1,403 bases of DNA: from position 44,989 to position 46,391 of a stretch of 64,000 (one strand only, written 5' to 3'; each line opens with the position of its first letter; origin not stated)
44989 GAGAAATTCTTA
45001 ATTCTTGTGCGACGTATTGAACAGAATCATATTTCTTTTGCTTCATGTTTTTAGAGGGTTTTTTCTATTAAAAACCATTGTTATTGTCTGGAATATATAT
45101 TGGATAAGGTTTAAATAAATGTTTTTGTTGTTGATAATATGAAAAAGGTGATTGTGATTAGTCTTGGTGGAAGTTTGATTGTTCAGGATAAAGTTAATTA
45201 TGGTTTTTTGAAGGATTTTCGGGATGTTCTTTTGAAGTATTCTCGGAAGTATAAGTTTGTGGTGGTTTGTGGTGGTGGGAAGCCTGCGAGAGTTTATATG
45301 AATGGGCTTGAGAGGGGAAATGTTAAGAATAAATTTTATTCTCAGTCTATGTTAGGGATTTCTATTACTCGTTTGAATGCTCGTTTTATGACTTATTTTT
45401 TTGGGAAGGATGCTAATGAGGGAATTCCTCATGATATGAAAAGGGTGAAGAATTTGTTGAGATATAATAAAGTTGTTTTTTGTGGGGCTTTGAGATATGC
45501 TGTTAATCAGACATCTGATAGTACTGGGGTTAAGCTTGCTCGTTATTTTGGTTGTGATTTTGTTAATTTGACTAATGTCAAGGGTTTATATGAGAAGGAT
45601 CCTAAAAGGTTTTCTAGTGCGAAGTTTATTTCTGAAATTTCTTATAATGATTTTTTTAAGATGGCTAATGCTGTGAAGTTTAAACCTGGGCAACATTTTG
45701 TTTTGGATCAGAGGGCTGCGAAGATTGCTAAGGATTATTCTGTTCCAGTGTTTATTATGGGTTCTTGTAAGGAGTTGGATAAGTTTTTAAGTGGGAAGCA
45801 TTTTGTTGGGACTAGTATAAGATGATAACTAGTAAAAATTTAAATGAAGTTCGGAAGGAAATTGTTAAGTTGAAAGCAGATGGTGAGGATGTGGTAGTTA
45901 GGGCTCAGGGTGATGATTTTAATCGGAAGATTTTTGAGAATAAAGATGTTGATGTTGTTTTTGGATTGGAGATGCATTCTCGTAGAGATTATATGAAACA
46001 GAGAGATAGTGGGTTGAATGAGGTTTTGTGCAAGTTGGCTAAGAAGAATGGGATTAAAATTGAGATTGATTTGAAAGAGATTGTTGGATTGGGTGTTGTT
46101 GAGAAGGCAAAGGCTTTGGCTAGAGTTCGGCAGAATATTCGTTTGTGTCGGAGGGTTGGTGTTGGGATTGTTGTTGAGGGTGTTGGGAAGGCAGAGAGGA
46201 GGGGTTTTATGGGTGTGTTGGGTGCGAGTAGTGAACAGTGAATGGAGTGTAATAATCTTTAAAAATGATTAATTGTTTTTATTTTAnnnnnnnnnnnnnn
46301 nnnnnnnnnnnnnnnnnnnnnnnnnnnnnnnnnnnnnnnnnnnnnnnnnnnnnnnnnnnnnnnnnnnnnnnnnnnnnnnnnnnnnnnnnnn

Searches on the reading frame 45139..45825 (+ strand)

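Call 49: search_protein_families(library=pfam, proteins=[window:45139-45825:+], max_evalue=0.01)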
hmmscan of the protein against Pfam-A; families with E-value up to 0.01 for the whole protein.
window:45139-45825:+ (228 aa): 1 family
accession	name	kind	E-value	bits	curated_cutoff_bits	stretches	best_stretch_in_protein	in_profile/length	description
PF00696.33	AA_kinase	-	8e-24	85.1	24.9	1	3-207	1-233/234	Amino acid kinase family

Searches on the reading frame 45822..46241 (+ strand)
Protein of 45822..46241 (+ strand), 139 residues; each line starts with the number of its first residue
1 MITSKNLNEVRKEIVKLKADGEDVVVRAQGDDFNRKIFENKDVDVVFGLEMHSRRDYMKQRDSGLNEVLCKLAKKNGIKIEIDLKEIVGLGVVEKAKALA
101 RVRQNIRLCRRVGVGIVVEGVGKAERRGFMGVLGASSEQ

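Call 49: search_protein_families(library=pfam, proteins=[window:45822-46241:+], max_evalue=0.01)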
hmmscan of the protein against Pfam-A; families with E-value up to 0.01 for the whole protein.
window:45822-46241:+ (139 aa): 1 family
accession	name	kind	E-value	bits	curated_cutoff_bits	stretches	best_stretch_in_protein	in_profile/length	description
PF01876.22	RNase_P_p30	-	4.3e-10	39.8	35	1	24-118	92-177/214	RNase P subunit p30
